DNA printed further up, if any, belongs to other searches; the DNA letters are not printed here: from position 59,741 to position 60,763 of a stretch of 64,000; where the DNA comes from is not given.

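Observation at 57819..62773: GAMT-like methyltransferase, AdoMetDC-like pyruvoyl enzyme and GNAT inserted between a response regulator and its histidine kinase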

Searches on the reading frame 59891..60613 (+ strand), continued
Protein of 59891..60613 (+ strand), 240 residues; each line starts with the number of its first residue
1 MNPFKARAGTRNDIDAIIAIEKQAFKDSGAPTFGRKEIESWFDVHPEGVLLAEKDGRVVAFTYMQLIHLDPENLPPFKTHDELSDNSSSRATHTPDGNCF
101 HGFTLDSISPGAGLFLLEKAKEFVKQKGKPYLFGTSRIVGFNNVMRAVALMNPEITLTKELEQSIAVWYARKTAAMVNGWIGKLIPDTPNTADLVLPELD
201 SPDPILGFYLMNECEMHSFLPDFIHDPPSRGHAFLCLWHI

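Call 86: find_encoding_contigs(protein=P0267, flank=5000, max_places=2)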
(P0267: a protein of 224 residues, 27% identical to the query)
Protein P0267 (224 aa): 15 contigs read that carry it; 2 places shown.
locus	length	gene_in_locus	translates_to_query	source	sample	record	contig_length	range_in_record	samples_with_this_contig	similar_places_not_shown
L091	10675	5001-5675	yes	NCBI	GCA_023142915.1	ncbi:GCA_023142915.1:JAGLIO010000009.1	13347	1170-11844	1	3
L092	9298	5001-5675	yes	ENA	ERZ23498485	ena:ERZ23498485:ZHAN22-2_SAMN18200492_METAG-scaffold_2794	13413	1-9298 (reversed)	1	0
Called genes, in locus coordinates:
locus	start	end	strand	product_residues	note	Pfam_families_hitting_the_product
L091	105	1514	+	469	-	PF08245:Mur_ligase_M, PF02875:Mur_ligase_C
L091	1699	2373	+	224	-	PF00072:Response_reg, PF00486:Trans_reg_C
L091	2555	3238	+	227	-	-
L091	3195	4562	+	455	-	PF02310:B12-binding, PF04055:Radical_SAM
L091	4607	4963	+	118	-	PF02675:AdoMet_dc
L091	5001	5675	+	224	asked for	-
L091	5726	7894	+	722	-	PF16927:HisKA_7TM (weak), PF00512:HisKA, PF02518:HATPase_c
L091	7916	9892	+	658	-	PF00989:PAS (weak), PF08448:PAS_4, PF13188:PAS_8 (faint), PF13426:PAS_9, PF00512:HisKA, PF02518:HATPase_c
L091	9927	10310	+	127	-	PF00072:Response_reg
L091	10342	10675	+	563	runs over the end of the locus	PF05157:MshEN, PF00437:T2SSE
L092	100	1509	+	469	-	PF08245:Mur_ligase_M, PF02875:Mur_ligase_C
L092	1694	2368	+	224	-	PF00072:Response_reg, PF00486:Trans_reg_C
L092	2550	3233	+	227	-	-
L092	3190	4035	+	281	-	-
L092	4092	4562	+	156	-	PF04055:Radical_SAM (weak)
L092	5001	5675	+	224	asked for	-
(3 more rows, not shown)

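Call 88: search_protein_families(library=pfam, proteins=[L091:2555-3238:+, L091:3195-4562:+, L091:4607-4963:+, L091:5001-5675:+, L089:859-2394:+], max_evalue=0.01)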
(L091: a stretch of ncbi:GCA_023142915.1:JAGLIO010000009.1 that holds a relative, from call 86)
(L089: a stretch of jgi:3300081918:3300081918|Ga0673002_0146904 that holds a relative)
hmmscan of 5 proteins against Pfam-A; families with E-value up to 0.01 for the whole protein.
L091:2555-3238:+ (227 aa): 0 families

L091:3195-4562:+ (455 aa): 2 families
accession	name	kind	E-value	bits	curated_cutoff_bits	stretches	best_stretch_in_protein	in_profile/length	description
PF04055.27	Radical_SAM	-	3.7e-13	50.4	29.5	1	207-366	4-163/166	Radical SAM superfamily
PF02310.24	B12-binding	-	4.6e-10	39.8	32.1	1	26-134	12-120/121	B12 binding domain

L091:4607-4963:+ (118 aa): 1 family
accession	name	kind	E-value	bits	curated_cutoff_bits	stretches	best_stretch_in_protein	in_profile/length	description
PF02675.21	AdoMet_dc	-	6.7e-21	75.1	25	1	11-117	3-106/107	S-adenosylmethionine decarboxylase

L091:5001-5675:+ (224 aa): 0 families

L089:859-2394:+ (512 aa): 3 families
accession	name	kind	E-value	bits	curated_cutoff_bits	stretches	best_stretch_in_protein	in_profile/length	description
PF16927.11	HisKA_7TM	-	2.4e-09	37.8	28.6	1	10-225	3-222/224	N-terminal 7TM region of histidine kinase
PF13185.12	GAF_2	-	0.00039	21.1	28.6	1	354-400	90-135/136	GAF domain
PF01590.32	GAF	-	0.0053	17.7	22.4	1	346-400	82-133/133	GAF domain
